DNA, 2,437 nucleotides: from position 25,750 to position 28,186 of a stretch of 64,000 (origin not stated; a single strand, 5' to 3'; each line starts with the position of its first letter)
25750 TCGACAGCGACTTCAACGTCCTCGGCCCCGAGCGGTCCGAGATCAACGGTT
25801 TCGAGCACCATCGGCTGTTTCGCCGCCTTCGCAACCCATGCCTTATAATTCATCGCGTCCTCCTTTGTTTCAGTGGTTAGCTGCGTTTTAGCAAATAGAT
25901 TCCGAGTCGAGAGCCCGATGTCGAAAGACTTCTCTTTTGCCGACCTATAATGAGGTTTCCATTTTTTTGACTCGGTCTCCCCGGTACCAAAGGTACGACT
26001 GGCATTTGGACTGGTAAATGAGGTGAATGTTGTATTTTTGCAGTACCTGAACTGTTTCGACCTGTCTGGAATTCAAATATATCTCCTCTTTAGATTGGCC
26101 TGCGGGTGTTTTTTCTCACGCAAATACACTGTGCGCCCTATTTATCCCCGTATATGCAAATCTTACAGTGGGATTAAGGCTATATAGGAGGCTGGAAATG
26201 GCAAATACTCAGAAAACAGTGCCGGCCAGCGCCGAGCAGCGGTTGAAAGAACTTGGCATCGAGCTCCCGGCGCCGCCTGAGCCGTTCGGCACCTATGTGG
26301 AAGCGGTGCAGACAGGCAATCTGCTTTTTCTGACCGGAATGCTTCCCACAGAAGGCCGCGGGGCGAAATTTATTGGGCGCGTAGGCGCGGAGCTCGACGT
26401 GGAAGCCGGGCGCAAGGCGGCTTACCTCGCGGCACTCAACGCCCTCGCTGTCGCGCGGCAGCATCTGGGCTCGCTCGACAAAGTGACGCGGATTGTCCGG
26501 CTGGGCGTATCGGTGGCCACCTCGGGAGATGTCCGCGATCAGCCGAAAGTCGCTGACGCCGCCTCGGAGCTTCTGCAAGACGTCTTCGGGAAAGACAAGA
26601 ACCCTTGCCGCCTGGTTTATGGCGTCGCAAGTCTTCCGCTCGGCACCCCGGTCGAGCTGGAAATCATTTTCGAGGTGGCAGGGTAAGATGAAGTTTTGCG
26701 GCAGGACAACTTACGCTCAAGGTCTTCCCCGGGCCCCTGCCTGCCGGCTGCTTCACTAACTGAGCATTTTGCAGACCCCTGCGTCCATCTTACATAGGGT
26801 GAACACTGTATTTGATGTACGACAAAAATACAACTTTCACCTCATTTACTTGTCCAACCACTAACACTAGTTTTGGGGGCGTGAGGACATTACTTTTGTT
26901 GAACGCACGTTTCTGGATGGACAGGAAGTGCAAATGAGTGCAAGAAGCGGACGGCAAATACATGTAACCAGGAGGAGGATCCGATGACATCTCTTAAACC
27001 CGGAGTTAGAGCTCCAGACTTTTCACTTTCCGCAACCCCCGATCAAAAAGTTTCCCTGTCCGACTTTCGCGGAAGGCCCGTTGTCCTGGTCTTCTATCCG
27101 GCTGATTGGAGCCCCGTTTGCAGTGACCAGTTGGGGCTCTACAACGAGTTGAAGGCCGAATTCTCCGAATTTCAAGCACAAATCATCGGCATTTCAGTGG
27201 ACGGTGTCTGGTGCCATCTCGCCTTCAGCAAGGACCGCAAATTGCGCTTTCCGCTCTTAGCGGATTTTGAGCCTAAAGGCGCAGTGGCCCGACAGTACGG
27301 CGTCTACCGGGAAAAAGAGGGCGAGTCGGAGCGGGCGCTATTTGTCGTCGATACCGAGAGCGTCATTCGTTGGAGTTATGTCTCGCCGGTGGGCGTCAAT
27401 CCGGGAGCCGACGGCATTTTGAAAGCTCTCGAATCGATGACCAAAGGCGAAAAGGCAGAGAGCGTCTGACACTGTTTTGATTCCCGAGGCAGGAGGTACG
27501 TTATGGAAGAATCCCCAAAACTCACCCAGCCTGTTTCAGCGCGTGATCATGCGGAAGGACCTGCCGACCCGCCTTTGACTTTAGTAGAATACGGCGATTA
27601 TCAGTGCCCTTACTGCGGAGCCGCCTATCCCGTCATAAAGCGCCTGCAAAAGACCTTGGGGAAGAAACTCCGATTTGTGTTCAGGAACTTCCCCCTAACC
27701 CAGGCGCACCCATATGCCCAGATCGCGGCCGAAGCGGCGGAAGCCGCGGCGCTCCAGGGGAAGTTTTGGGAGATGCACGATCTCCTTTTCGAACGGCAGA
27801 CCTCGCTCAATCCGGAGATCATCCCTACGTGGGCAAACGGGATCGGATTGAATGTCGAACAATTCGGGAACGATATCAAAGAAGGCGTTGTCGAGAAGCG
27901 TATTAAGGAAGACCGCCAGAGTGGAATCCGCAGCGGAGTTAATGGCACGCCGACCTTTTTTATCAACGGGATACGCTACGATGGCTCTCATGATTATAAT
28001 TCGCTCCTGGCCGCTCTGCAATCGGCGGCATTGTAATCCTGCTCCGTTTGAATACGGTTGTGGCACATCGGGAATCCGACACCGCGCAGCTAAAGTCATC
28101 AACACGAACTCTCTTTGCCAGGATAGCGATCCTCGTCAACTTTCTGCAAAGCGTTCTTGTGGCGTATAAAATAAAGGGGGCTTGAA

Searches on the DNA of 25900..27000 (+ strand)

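Call 60: search_rna_families(source=window, start=25900, end=27000, threshold=evalue, max_evalue=1)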
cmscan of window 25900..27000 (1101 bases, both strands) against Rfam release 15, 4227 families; matches with E-value up to 1: 0.
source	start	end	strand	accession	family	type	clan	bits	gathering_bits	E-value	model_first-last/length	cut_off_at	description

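Call 61: search_dna_similar(query=window:26800-26880:+, collection=plasmids, mode=distant, max_evalue=0.01)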
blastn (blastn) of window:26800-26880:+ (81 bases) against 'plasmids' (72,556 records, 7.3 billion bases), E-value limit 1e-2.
No match.

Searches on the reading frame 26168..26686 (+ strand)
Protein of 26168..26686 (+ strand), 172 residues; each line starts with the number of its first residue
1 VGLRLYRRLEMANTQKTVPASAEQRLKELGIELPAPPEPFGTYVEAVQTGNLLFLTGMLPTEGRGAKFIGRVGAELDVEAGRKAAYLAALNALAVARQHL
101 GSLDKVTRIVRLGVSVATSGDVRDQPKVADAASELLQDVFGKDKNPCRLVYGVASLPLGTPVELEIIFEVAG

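Call 11: search_protein_families(library=pfam, proteins=[window:26168-26686:+])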
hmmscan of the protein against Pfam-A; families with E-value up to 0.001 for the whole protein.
window:26168-26686:+ (172 aa): 2 families
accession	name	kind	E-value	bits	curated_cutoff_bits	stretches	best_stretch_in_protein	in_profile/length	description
PF14588.11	YjgF_endoribonc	-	1.2e-14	54.8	35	1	23-160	1-138/148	YjgF/chorismate_mutase-like, putative endoribonuclease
PF01042.26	Ribonuc_L-PSP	-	4.3e-09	36.8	27.3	1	37-167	5-118/121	Endoribonuclease L-PSP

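Call 42: find_homologous_proteins(query=window:26168-26686:+)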
Query window:26168-26686:+ (172 aa): 8000 proteins with E <= 0.001 among 8000 candidates; the best 120 are listed.
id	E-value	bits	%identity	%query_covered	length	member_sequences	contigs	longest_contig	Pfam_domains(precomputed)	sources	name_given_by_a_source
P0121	3.7e-90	318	91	95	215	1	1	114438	PF14588.12,PF13561.13,PF01042.27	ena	-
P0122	9.5e-89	313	88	96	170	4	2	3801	PF14588.12,PF01042.27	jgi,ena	jgi:enamine deaminase RidA (YjgF/YER057c/UK114 family)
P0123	1.1e-88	313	90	95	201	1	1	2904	PF14588.12,PF01042.27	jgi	jgi:enamine deaminase RidA (YjgF/YER057c/UK114 family)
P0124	2.0e-88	312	94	91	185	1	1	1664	PF14588.12,PF01042.27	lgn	-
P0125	2.0e-88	312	90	94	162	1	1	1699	PF14588.12,PF01042.27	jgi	jgi:enamine deaminase RidA (YjgF/YER057c/UK114 family)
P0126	3.2e-88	312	85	99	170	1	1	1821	PF14588.12,PF01042.27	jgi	jgi:enamine deaminase RidA (YjgF/YER057c/UK114 family)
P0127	3.8e-88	311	94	91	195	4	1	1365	PF14588.12,PF01042.27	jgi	jgi:enamine deaminase RidA (YjgF/YER057c/UK114 family)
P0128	4.7e-88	311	88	96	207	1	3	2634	PF14588.12,PF01042.27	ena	-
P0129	4.7e-88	311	91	94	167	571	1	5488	PF14588.12,PF01042.27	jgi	jgi:enamine deaminase RidA (YjgF/YER057c/UK114 family)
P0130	4.8e-88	311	88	96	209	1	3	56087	PF14588.12,PF01042.27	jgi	jgi:enamine deaminase RidA (YjgF/YER057c/UK114 family)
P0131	4.9e-88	311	94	90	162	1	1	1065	PF14588.12,PF01042.27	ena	-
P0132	6.3e-88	311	91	95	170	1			PF14588.12,PF01042.27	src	-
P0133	7.1e-88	311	90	94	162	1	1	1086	PF14588.12,PF01042.27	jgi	-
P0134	8.7e-88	310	89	95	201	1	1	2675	PF14588.12,PF01042.27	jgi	jgi:enamine deaminase RidA (YjgF/YER057c/UK114 family)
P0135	9.6e-88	310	89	95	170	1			PF14588.12,PF01042.27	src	-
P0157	3.8e-87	308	95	88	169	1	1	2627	PF14588.12,PF01042.27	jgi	jgi:enamine deaminase RidA (YjgF/YER057c/UK114 family)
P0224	1.7e-86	306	95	89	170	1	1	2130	PF14588.12,PF01042.27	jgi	-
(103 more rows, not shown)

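Call 63: find_encoding_contigs(protein=P0157, flank=10000, max_places=3)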
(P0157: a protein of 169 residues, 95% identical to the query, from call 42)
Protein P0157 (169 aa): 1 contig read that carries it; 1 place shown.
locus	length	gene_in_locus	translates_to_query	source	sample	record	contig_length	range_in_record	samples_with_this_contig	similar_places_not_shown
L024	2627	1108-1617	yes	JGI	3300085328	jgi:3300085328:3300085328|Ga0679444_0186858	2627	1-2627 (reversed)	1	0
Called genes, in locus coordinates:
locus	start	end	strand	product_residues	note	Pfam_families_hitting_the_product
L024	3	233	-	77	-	?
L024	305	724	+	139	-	PF00106:adh_short, PF13561:adh_short_C2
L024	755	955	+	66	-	PF00106:adh_short, PF13561:adh_short_C2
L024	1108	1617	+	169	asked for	PF14588:YjgF_endoribonc, PF01042:Ribonuc_L-PSP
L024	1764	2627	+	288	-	?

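Call 64: find_encoding_contigs(protein=P0224, flank=10000, max_places=3)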
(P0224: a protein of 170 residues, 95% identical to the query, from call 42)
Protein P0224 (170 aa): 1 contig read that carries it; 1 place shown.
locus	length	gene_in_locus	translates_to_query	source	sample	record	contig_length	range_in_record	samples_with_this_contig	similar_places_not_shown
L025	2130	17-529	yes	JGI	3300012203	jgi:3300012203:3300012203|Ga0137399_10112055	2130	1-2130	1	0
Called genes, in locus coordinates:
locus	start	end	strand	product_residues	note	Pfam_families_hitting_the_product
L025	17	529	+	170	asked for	PF14588:YjgF_endoribonc, PF01042:Ribonuc_L-PSP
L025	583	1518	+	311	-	PF12146:Hydrolase_4 (weak), PF00561:Abhydrolase_1, PF12697:Abhydrolase_6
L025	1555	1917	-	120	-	PF25183:OMP_b-brl_4 (weak)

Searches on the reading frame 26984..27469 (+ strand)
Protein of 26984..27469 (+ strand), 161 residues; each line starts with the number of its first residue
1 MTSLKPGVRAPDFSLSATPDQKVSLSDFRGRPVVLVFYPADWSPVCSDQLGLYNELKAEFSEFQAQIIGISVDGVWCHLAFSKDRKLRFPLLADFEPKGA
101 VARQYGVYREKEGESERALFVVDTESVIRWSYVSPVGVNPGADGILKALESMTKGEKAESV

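Call 11: search_protein_families(library=pfam, proteins=[window:26984-27469:+])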
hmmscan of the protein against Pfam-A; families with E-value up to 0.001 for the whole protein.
window:26984-27469:+ (161 aa): 2 families
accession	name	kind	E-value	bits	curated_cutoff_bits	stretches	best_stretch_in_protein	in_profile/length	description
PF00578.27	AhpC-TSA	-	1.5e-37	128.7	26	1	7-130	2-123/124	AhpC/TSA family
PF08534.16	Redoxin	-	2.2e-21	76.6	26.6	1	5-137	1-137/148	Redoxin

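Call 14: find_encoding_contigs(protein=window:26984-27469:+, flank=10000, max_places=10)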
Protein window:26984-27469:+ (161 aa): no gene with exactly this product is on record in the collection.

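Call 24: find_homologous_proteins(query=window:26984-27469:+)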
Query window:26984-27469:+ (161 aa): 8000 proteins with E <= 0.001 among 8000 candidates; the best 120 are listed.
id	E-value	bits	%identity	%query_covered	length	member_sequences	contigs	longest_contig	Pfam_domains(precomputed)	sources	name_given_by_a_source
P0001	4.5e-99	347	96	100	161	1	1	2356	PF08534.17,PF00578.28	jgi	jgi:peroxiredoxin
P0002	3.8e-92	324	89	100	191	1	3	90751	PF08534.17,PF00578.28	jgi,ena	jgi:peroxiredoxin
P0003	1.0e-91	323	89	99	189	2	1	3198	PF08534.17,PF00578.28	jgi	jgi:peroxiredoxin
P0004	2.0e-91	322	89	100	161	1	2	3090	PF08534.17,PF00578.28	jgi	jgi:peroxiredoxin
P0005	2.2e-91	322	89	98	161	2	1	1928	PF08534.17,PF00578.28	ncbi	-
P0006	8.0e-91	320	89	98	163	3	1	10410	PF08534.17,PF00578.28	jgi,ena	-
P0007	1.6e-90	319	88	100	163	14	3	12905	PF08534.17,PF00578.28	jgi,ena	jgi:peroxiredoxin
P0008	1.8e-90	319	87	100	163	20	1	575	PF08534.17,PF00578.28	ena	-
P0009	1.9e-90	319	89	98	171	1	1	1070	PF08534.17,PF00578.28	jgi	-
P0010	1.9e-90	319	88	98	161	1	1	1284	PF08534.17,PF00578.28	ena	-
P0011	2.9e-90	318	88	100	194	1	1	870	PF08534.17,PF00578.28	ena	-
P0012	3.7e-90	318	86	100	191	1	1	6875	PF08534.17,PF00578.28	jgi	jgi:peroxiredoxin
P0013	4.2e-90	317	88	100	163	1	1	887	PF08534.17,PF00578.28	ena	-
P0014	5.7e-90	317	86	100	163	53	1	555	PF08534.17,PF00578.28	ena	-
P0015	6.0e-90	317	87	100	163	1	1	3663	PF08534.17,PF00578.28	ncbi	-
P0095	5.0e-85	301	82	98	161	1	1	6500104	PF08534.17,PF00578.28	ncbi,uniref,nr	ncbi:redoxin domain-containing protein [Desulfomonile tiedjei]|uniref:thioredoxin-dependent peroxire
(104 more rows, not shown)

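Call 25: find_encoding_contigs(protein=P0001, flank=10000, max_places=3)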
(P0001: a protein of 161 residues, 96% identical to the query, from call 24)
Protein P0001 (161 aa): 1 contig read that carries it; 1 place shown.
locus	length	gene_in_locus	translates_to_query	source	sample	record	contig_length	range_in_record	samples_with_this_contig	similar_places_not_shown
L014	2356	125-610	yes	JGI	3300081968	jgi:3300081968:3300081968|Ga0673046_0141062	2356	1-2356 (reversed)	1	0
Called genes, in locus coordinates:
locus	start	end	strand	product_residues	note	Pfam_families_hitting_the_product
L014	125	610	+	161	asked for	PF00578:AhpC-TSA, PF08534:Redoxin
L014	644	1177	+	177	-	PF13462:Thioredoxin_4, PF01323:DSBA (weak), PF13743:Thioredoxin_5 (faint), PF01323:DSBA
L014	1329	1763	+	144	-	-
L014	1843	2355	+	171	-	?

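Call 26: find_encoding_contigs(protein=P0002, flank=10000, max_places=3)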
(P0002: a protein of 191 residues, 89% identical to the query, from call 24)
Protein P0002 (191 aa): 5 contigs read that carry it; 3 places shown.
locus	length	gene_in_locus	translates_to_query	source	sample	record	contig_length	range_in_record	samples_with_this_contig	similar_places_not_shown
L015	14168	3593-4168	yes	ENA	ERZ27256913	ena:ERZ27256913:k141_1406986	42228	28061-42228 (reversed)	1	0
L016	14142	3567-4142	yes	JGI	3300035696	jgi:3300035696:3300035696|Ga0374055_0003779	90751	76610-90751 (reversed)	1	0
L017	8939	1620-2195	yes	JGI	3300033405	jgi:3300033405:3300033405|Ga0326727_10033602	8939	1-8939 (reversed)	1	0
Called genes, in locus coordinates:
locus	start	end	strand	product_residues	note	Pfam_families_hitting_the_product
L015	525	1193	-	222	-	PF02887:PK_C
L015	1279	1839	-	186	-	PF09918:DUF2148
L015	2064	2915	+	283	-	PF00892:EamA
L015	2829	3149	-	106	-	-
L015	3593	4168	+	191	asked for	PF00578:AhpC-TSA, PF08534:Redoxin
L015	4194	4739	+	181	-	PF13462:Thioredoxin_4, PF01323:DSBA (weak), PF13743:Thioredoxin_5 (faint), PF01323:DSBA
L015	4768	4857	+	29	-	-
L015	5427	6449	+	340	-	PF08240:ADH_N, PF00107:ADH_zinc_N, PF13602:ADH_zinc_N_2 (faint)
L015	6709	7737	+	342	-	PF08240:ADH_N, PF00107:ADH_zinc_N, PF13602:ADH_zinc_N_2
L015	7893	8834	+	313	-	PF12006:DUF3500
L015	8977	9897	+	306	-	-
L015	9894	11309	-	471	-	PF03062:MBOAT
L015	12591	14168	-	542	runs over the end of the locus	PF01590:GAF, PF13185:GAF_2 (weak), PF00158:Sigma54_activat, PF14532:Sigma54_activ_2, PF20030:bpMoxR (faint), PF00004:AAA (weak), PF07728:AAA_5, PF25601:AAA_lid_14, +1 more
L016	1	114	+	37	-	?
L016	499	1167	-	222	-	PF02887:PK_C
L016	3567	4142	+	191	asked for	PF00578:AhpC-TSA, PF08534:Redoxin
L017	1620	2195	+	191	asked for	PF00578:AhpC-TSA, PF08534:Redoxin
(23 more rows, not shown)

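Call 27: find_encoding_contigs(protein=P0095, flank=10000, max_places=2)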
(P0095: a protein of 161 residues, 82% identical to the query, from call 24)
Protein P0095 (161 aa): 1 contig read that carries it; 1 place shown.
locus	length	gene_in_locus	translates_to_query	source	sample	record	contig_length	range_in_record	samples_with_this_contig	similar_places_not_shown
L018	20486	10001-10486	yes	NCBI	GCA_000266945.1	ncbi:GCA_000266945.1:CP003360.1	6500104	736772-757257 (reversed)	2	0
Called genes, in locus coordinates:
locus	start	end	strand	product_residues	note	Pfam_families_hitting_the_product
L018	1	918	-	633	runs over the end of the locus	PF18764:nos_propeller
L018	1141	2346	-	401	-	PF00034:Cytochrom_C (faint), PF02433:FixO (weak)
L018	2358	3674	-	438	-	PF00033:Cytochrome_B, PF13631:Cytochrom_B_N_2, PF00032:Cytochrom_B_C (weak)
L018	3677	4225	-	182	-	PF00355:Rieske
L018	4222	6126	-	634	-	PF12797:Fer4_2 (faint), PF12837:Fer4_6 (faint), PF14691:Fer4_20, PF07992:Pyr_redox_2, PF00037:Fer4 (weak), PF12838:Fer4_7, PF13187:Fer4_9 (weak), PF00037:Fer4, +3 more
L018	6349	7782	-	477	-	PF00072:Response_reg, PF00158:Sigma54_activat, PF14532:Sigma54_activ_2, PF25601:AAA_lid_14, PF02954:HTH_8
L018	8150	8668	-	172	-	PF19620:DUF6125 (weak)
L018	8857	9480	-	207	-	PF00440:TetR_N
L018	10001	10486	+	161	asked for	PF00578:AhpC-TSA, PF08534:Redoxin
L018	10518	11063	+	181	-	PF13462:Thioredoxin_4, PF01323:DSBA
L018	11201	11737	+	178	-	PF00111:Fer2, PF13085:Fer2_3 (weak), PF01799:Fer2_2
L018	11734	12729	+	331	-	PF00941:FAD_binding_5, PF03450:CO_deh_flav_C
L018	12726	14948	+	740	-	PF01315:Ald_Xan_dh_C, PF02738:MoCoBD_1, PF20256:MoCoBD_2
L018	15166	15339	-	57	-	-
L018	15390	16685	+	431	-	PF01548:DEDD_Tnp_IS110, PF02371:Transposase_20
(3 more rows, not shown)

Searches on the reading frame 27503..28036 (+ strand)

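Call 32: search_protein_families(library=pfam, proteins=[window:27503-28036:+], max_evalue=0.00001)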
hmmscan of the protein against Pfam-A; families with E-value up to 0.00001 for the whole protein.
window:27503-28036:+ (177 aa): 3 families
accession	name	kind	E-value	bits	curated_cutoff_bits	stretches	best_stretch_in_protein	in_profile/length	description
PF01323.26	DSBA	-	6.5e-22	78.7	25.6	2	75-173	91-191/191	DSBA-like thioredoxin domain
PF13462.12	Thioredoxin_4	-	1.1e-19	71.6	23.2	1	15-173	5-164/165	Thioredoxin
PF13743.12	Thioredoxin_5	-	1.4e-06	28.6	27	0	78-154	80-163/186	Thioredoxin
